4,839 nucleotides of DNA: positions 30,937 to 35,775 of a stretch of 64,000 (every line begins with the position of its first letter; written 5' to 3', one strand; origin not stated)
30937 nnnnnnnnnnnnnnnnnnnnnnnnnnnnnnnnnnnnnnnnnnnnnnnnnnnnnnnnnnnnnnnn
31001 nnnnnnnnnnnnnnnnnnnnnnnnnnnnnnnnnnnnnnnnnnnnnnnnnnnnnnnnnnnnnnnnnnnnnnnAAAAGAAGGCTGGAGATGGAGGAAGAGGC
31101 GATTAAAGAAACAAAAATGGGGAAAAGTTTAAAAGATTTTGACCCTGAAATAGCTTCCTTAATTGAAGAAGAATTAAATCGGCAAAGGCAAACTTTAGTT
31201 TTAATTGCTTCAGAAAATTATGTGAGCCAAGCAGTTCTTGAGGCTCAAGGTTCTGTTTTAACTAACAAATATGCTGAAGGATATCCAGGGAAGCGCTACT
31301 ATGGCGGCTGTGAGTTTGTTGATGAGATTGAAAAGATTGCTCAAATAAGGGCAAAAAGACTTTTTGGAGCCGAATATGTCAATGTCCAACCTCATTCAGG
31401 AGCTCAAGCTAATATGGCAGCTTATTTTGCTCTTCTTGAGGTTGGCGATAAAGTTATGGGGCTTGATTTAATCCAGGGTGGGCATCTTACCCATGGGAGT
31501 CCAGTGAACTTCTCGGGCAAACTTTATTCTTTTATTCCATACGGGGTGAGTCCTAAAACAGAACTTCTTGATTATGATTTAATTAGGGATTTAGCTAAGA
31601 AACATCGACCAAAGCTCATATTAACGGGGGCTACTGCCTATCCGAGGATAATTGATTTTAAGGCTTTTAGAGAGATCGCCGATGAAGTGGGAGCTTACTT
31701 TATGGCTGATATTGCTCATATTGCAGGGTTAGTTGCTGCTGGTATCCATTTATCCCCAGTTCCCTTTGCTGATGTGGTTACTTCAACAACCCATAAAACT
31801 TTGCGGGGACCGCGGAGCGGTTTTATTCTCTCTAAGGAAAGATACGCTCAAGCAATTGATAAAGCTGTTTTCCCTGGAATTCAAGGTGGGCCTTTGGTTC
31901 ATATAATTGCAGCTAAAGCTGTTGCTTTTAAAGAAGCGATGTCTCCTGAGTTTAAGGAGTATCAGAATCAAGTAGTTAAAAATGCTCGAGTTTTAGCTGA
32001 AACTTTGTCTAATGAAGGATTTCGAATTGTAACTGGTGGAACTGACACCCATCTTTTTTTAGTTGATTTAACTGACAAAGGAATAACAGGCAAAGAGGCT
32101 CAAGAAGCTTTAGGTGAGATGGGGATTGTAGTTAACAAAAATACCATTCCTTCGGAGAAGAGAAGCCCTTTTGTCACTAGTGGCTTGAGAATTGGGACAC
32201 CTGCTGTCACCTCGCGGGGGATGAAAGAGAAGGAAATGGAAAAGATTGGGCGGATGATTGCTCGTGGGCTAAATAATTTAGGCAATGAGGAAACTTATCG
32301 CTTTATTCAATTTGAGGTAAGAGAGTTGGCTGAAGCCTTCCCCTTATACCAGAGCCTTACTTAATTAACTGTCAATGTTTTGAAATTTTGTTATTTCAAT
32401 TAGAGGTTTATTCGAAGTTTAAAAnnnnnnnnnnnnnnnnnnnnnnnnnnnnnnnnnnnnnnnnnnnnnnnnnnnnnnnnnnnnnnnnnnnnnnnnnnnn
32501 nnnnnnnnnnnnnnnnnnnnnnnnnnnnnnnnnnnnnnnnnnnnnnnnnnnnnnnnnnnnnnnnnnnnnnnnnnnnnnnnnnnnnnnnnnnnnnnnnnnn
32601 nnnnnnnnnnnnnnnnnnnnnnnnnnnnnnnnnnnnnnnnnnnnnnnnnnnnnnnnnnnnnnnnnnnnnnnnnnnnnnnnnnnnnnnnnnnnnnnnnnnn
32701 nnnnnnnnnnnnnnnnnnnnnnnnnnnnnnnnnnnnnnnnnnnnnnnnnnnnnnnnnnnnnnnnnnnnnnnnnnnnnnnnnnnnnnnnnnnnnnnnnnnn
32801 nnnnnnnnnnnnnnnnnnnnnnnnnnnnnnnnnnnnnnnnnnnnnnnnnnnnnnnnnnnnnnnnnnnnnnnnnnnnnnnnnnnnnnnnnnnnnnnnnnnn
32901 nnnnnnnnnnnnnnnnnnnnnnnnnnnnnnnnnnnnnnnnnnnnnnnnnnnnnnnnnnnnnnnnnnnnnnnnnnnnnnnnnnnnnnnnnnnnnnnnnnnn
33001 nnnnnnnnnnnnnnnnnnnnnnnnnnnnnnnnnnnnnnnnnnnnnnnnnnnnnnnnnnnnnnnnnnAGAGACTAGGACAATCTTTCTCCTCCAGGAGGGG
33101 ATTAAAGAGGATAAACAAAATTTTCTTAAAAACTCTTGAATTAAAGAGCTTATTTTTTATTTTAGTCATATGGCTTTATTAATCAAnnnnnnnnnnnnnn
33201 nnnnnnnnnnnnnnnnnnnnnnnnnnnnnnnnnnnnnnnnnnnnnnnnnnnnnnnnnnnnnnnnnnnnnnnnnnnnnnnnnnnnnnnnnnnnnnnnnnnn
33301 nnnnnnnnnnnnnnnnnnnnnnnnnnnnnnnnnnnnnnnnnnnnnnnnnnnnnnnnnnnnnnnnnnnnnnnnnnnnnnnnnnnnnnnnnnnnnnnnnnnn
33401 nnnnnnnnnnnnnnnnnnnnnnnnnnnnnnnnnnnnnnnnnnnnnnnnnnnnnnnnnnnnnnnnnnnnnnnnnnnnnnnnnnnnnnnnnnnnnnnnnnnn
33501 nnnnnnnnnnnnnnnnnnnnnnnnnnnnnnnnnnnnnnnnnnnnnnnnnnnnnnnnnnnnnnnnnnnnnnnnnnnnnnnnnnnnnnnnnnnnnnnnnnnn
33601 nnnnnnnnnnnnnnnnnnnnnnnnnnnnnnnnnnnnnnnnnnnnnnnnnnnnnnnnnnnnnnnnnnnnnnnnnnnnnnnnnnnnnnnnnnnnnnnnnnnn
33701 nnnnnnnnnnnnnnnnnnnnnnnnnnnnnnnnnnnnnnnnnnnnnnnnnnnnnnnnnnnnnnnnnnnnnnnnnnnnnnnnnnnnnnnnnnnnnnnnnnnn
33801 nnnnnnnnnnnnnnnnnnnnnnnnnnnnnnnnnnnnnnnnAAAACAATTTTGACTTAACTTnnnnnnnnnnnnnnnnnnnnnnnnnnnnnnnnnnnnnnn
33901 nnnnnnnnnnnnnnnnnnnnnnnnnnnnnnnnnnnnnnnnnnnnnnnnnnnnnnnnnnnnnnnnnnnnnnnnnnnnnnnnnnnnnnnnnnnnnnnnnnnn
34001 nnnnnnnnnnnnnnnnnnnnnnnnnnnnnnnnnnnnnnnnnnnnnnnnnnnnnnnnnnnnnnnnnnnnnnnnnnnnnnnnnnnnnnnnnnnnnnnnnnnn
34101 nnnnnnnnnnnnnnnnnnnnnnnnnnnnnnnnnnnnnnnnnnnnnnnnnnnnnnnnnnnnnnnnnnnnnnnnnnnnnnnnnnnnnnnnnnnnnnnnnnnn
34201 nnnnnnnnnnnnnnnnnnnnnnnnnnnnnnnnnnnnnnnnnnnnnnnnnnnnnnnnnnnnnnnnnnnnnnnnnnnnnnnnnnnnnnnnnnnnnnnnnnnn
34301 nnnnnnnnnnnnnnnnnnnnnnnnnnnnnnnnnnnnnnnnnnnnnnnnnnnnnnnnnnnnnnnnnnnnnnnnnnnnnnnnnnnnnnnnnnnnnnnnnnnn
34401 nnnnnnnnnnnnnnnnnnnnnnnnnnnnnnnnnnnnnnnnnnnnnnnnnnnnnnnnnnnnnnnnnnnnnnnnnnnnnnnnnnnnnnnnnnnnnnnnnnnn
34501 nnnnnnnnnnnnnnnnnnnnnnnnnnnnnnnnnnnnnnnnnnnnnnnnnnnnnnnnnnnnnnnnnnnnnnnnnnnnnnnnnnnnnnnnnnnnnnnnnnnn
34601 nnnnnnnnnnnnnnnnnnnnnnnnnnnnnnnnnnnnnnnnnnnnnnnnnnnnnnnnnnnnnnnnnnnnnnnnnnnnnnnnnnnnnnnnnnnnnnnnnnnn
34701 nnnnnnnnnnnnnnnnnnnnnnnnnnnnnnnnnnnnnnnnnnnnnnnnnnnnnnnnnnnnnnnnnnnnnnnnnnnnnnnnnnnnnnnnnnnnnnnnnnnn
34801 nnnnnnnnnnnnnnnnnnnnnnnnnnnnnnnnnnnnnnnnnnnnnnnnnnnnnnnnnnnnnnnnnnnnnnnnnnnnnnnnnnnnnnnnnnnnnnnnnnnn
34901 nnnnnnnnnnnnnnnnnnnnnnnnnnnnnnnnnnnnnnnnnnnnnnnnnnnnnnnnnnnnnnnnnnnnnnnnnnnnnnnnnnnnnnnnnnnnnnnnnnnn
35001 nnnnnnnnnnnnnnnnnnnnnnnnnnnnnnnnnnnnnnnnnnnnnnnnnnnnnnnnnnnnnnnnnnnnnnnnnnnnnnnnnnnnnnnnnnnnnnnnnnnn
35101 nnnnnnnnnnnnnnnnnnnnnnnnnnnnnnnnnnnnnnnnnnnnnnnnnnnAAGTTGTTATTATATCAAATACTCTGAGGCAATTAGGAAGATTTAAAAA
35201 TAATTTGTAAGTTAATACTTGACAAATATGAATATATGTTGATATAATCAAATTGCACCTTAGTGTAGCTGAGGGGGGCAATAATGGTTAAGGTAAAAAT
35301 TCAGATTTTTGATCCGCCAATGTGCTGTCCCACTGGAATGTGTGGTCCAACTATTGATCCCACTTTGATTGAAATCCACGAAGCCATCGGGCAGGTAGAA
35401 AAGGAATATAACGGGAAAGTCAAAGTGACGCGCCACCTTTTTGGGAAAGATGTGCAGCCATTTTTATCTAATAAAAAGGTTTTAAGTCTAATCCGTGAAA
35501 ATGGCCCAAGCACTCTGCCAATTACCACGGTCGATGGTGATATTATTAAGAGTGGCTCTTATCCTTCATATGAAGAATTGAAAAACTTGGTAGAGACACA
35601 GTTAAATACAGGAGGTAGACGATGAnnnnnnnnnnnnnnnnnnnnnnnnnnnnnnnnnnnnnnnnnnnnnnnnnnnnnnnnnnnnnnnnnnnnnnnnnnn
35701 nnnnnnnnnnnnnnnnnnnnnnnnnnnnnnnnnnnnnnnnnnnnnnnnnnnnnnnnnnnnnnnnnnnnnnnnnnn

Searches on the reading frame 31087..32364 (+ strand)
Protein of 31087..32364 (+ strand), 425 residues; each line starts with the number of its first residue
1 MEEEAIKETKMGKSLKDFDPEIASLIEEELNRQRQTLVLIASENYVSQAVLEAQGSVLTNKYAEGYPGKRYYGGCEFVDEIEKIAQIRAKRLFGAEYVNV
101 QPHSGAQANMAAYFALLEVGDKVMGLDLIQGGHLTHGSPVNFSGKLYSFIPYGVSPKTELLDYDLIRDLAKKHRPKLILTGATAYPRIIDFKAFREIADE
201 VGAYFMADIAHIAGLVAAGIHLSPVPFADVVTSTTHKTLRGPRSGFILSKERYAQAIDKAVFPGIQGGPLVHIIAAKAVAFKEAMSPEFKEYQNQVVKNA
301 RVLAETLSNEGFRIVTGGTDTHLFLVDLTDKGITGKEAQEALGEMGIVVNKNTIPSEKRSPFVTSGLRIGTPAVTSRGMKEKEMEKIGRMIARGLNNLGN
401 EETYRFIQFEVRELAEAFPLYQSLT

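Call 63: list_cluster_members(proteins=[window:31087-32364:+, window:27571-28650:+, window:36848-37744:+, window:38632-40581:+, window:37741-37908:+, window:38335-38553:+])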
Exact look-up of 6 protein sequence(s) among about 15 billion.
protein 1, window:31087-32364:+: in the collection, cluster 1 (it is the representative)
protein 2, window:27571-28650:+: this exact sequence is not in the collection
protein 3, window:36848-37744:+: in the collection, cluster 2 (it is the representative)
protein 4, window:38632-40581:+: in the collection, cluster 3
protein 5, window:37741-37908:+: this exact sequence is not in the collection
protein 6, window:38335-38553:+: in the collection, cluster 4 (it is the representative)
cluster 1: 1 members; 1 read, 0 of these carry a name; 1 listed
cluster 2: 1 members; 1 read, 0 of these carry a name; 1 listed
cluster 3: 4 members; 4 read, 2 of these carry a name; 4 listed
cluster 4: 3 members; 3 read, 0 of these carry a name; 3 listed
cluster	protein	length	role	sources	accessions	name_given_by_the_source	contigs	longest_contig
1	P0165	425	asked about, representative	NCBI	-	-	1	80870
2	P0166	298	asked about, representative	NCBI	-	-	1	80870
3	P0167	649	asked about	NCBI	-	-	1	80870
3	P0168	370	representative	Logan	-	-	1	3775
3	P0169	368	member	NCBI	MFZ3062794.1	MAG: ACR3 family arsenite efflux transporter [Actinomycetota bacterium]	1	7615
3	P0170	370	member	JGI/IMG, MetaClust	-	\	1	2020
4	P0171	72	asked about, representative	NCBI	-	-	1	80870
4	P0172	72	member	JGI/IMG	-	-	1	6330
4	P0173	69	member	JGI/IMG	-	-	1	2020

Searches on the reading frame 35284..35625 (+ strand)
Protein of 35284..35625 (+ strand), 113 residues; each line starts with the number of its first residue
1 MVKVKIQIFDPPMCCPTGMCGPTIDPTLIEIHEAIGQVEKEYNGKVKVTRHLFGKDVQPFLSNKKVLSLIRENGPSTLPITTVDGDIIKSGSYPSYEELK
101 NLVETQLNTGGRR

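Call 5: search_protein_families(library=pfam, proteins=[window:35284-35625:+], max_evalue=0.1)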
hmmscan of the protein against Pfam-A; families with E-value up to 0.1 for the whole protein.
window:35284-35625:+ (113 aa): 1 family
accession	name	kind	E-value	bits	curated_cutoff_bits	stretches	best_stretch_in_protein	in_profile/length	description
PF06953.17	ArsD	-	1e-28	100.5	27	1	5-107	3-102/123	Arsenical resistance operon protein ArsD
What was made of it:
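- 35284..35625 (+): arsD, the canonical As(III) metallochaperone, with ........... Pfam PF06953 at 1e-28 (call 5).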

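Call 9: search_protein_families(library=ncbifam, proteins=[window:35284-35625:+], max_evalue=0.1)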
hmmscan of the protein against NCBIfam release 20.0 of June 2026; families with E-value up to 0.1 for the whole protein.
window:35284-35625:+ (113 aa): 2 families
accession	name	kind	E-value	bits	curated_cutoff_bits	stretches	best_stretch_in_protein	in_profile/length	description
NF033727.2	chaperon_ArsD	equivalog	9.7e-30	103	90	1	5-102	2-96/97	arsenite efflux transporter metallochaperone ArsD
TIGR00412.2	redox_disulf_2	subfamily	0.014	15.8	62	1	70-103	41-74/75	MTH895/ArsE family thioredoxin-like protein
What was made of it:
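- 35284..35625 (+): NCBIfam NF033727 at 103 bits, above the cutoff of 90 (call 9).
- On ArsD (PF06953 / NF033727): No hit at E <= 0.1 in Pfam or NCBIfam (calls 5, 9).
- Closest known: ArsD arsenic metallochaperone. Different: Fails the ArsD HMMs (calls 5, 9).
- No PF06953 or NF033727 hit at E <= 0.1 (calls 5, 9).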
